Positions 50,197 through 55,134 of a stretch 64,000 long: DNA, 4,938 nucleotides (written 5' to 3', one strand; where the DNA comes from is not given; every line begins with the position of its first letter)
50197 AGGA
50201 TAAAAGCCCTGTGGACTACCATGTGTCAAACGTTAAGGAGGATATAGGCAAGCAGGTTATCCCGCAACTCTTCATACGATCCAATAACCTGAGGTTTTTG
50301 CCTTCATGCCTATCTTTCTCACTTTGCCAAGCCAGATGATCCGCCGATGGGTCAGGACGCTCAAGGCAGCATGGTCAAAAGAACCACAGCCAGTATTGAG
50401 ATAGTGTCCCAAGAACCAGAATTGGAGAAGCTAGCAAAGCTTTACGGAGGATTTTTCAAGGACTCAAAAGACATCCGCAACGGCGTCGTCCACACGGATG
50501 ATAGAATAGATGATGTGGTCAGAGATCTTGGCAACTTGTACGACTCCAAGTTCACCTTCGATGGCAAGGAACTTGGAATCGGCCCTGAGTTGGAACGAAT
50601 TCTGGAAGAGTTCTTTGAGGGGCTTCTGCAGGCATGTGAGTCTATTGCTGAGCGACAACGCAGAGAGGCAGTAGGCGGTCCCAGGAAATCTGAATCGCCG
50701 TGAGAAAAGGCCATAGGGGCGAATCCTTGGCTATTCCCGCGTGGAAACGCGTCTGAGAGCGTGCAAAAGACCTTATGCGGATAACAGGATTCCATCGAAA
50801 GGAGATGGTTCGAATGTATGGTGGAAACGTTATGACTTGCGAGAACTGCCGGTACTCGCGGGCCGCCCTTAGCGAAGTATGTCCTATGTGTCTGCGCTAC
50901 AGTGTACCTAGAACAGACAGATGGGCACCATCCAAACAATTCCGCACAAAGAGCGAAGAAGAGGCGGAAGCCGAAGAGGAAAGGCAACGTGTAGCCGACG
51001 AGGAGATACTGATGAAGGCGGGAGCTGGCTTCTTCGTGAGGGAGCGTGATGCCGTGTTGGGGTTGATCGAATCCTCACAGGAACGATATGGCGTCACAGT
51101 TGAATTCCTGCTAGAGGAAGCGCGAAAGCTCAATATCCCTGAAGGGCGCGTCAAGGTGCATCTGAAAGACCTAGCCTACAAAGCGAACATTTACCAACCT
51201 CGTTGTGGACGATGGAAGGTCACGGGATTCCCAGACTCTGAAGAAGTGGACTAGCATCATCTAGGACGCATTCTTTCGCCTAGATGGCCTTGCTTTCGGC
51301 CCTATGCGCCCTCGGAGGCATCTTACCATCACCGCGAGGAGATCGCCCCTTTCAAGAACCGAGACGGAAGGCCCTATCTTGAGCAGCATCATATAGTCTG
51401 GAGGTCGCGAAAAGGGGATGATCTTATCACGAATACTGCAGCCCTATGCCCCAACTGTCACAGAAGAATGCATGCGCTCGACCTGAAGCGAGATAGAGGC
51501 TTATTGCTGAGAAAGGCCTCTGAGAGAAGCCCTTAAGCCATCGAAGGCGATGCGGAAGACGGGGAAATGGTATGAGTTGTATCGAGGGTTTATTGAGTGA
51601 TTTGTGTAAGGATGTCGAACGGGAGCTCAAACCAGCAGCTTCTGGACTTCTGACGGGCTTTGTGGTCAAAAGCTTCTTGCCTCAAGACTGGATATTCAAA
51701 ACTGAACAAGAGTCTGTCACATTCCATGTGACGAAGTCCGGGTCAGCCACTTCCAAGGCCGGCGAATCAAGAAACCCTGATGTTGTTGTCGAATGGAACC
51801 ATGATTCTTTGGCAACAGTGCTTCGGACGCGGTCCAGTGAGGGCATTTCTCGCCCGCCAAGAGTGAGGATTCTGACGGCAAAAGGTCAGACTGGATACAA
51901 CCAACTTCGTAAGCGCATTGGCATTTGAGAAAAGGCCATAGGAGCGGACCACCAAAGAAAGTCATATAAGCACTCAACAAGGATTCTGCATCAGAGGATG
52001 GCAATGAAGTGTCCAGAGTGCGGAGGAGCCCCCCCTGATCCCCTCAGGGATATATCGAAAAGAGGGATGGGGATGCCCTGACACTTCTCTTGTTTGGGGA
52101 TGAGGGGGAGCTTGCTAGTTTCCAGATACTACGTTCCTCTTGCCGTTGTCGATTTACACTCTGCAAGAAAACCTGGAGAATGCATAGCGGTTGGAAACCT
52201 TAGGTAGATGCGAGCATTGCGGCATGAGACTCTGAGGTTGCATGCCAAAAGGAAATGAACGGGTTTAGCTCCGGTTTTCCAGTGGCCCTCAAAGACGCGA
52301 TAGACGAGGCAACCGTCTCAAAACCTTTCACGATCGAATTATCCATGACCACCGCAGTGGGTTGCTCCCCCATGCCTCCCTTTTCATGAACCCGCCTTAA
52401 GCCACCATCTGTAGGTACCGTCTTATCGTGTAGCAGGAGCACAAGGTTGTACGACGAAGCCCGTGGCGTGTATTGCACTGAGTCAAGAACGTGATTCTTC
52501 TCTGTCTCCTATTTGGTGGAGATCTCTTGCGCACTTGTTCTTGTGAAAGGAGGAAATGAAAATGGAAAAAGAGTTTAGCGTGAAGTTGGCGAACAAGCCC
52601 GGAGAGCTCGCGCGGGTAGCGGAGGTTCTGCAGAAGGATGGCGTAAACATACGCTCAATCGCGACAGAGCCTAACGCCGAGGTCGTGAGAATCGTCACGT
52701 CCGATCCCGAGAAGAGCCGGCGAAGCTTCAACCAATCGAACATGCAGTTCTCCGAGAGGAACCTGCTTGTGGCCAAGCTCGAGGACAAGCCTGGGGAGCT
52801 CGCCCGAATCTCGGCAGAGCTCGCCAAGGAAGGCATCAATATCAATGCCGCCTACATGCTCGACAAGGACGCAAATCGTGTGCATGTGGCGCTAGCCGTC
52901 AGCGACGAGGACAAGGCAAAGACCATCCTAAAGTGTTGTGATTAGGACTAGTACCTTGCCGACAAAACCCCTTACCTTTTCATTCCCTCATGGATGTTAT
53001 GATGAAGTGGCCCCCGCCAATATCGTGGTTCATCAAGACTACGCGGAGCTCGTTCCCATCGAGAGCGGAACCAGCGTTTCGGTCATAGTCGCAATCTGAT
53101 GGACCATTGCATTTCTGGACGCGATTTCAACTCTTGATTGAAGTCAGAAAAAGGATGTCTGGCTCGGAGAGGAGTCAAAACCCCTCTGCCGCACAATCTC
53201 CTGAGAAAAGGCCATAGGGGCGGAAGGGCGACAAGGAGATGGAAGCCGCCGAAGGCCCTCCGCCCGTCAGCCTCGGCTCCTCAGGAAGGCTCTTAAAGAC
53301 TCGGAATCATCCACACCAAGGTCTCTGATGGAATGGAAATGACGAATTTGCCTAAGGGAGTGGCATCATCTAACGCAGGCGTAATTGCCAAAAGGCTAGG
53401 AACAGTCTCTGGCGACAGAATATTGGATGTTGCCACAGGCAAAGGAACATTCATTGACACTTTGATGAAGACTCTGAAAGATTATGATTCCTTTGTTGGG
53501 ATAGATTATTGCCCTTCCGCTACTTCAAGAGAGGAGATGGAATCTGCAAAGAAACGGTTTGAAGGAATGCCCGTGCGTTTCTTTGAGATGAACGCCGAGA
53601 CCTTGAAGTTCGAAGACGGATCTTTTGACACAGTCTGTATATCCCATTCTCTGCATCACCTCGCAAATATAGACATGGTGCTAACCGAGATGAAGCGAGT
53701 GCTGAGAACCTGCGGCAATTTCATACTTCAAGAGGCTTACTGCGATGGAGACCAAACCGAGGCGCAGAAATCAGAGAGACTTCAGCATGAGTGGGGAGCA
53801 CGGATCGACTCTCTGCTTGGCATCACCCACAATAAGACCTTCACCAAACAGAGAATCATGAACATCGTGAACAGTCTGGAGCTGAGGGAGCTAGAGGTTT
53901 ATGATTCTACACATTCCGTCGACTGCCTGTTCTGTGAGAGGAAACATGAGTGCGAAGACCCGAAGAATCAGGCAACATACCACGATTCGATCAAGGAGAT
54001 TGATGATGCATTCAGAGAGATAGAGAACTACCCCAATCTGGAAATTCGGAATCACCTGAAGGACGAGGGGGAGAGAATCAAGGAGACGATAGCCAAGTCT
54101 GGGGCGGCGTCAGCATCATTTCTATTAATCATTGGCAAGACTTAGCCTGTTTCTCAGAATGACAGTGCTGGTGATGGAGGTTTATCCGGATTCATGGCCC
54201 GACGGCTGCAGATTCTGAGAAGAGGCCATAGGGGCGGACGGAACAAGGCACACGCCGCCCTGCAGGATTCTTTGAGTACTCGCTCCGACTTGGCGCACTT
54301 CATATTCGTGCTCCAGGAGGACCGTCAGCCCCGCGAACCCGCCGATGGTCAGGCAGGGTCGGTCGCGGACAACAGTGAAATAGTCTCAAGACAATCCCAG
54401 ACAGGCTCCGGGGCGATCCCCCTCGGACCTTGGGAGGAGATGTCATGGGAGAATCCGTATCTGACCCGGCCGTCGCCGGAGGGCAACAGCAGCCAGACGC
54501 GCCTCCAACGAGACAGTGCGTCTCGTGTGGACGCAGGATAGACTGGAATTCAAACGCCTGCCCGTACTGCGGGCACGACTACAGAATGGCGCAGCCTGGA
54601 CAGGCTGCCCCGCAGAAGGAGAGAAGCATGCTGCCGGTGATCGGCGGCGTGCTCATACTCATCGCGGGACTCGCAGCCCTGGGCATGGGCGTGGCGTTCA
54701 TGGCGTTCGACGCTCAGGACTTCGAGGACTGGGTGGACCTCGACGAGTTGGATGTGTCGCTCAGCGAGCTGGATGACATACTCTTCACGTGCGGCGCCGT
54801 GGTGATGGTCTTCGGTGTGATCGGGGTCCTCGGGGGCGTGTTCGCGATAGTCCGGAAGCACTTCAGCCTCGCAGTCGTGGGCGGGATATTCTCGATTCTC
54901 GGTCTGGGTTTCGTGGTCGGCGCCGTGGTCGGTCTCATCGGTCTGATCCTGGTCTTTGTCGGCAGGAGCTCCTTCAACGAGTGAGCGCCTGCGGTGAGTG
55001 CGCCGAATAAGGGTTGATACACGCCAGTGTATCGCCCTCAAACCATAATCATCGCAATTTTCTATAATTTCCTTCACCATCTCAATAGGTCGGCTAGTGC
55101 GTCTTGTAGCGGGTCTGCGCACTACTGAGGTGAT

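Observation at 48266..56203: A conserved 23-nt direct repeat punctuates about 1-kb gene units: a cassette-array (integron/CALIN-like) architecture with a non-canonical site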

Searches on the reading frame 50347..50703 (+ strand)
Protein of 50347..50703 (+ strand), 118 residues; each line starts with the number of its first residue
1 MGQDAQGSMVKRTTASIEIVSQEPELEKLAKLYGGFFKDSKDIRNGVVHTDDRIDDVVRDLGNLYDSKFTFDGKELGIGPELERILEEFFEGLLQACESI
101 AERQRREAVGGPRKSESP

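Call 11: search_protein_families(library=pfam, proteins=[window:50347-50703:+], max_evalue=0.01)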
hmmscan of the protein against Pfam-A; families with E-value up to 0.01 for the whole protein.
window:50347-50703:+ (118 aa): 0 families

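Call 54: find_encoding_contigs(protein=window:50347-50703:+, flank=10000, max_places=10)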
Protein window:50347-50703:+ (118 aa): no gene with exactly this product is on record in the collection.

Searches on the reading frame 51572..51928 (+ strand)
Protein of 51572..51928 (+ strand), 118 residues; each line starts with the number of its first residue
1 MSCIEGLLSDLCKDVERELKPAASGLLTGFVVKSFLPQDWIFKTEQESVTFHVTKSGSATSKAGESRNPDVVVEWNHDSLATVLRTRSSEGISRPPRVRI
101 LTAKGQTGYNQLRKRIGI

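Call 11: search_protein_families(library=pfam, proteins=[window:51572-51928:+], max_evalue=0.01)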
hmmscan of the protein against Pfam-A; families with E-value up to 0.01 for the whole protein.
window:51572-51928:+ (118 aa): 0 families

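Call 53: find_encoding_contigs(protein=window:51572-51928:+, flank=10000, max_places=10)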
Protein window:51572-51928:+ (118 aa): 5 contigs read that carry it; 4 places shown.
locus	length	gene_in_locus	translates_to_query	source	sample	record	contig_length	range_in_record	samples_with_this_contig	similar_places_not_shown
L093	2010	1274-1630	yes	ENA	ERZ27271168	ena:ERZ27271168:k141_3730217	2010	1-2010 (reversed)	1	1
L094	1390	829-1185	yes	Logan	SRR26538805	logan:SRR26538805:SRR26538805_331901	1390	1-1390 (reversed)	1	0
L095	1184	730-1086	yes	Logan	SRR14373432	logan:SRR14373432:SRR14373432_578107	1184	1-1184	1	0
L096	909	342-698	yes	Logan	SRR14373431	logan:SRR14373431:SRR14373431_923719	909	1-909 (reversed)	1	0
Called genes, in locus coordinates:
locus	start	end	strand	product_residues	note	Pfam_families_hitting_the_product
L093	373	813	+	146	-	-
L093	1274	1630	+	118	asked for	-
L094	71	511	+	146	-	-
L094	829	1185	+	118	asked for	-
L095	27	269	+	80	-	-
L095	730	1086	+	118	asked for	-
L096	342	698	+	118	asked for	-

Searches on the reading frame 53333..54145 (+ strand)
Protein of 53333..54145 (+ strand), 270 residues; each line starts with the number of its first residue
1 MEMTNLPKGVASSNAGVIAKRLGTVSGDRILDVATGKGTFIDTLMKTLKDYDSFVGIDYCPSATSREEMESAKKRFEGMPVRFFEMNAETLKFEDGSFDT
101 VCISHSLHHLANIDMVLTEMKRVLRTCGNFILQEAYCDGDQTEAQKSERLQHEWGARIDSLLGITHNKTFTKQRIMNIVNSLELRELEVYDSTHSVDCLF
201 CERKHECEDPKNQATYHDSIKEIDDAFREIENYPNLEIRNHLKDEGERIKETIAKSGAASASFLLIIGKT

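Call 11: search_protein_families(library=pfam, proteins=[window:53333-54145:+], max_evalue=0.01)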
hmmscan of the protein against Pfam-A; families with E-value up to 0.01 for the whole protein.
window:53333-54145:+ (270 aa): 10 families
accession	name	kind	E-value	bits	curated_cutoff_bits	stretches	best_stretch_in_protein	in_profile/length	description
PF08241.18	Methyltransf_11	-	4.1e-18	66.3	21.2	1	31-131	1-94/95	Methyltransferase domain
PF13847.12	Methyltransf_31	-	1.1e-16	61.2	27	1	26-151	3-126/145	Methyltransferase domain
PF13649.12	Methyltransf_25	-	1.3e-16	61.4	27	1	30-128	1-97/97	Methyltransferase domain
PF01209.24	Ubie_methyltran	-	3.4e-14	53.2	20.1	1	18-134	39-153/233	ubiE/COQ5 methyltransferase family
PF13489.12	Methyltransf_23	-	3e-11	43.7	27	1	24-179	20-154/164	Methyltransferase domain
PF08242.18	Methyltransf_12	-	6.5e-11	43.3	30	1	31-128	1-96/98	Methyltransferase domain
PF03141.22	Methyltransf_29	-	0.0001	21.5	23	1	30-209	121-287/506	Putative S-adenosyl-L-methionine-dependent methyltransferase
PF07021.18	MetW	-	0.00023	21.3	21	1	26-127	13-105/193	Methionine biosynthesis protein MetW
PF08003.17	Methyltransf_9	-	0.0012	18.3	23.8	1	19-143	108-228/315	Protein of unknown function (DUF1698)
PF10588.14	NADH-G_4Fe-4S_3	-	0.0053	16.7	27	0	187-208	5-26/40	NADH-ubiquinone oxidoreductase-G iron-sulfur binding region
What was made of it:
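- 53224..54214 (+): cassette 4: SAM-dependent methyltransferase (53333-54145). call 11.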

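Call 47: find_encoding_contigs(protein=window:53333-54145:+, flank=10000, max_places=10)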
Protein window:53333-54145:+ (270 aa): 2 contigs read that carry it; 2 places shown.
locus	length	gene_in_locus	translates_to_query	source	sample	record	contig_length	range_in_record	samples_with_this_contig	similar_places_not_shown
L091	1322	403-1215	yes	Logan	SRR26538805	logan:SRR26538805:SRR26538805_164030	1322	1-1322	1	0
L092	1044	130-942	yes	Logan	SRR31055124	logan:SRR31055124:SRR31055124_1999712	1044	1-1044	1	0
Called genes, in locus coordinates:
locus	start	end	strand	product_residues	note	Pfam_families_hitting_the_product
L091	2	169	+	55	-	?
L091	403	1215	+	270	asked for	PF01209:Ubie_methyltran, PF13489:Methyltransf_23, PF13847:Methyltransf_31, PF08241:Methyltransf_11, PF08242:Methyltransf_12, PF13649:Methyltransf_25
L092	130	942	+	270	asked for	PF01209:Ubie_methyltran, PF13489:Methyltransf_23, PF13847:Methyltransf_31, PF08241:Methyltransf_11, PF08242:Methyltransf_12, PF13649:Methyltransf_25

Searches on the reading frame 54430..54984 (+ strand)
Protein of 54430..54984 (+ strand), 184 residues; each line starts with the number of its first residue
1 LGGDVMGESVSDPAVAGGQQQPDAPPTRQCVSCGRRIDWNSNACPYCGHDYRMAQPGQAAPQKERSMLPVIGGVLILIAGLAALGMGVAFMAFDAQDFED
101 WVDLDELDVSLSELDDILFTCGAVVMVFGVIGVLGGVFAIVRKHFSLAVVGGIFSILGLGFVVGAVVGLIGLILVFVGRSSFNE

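Call 11: search_protein_families(library=pfam, proteins=[window:54430-54984:+], max_evalue=0.01)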
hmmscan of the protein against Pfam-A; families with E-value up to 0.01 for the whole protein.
window:54430-54984:+ (184 aa): 5 families
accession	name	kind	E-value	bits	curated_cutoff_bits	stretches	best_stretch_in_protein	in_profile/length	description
PF12773.13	DZR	-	0.00038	21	27.3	1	27-48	24-45/45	Double zinc ribbon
PF13248.11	Zn_ribbon_3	-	0.00056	19.7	27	1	27-50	2-25/26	zinc-ribbon domain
PF10146.14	zf-C4H2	-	0.0013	19.7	34.5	1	19-49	199-227/240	Zinc finger-containing protein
PF13240.11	Zn_Ribbon_1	-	0.0061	16.8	25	1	30-50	2-22/23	zinc-ribbon domain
PF10571.15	UPF0547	-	0.0069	16.9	29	0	28-51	1-24/26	Uncharacterised protein family UPF0547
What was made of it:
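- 54238..55206 (+): cassette 5: zinc-ribbon membrane protein (54430-54984). call 11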
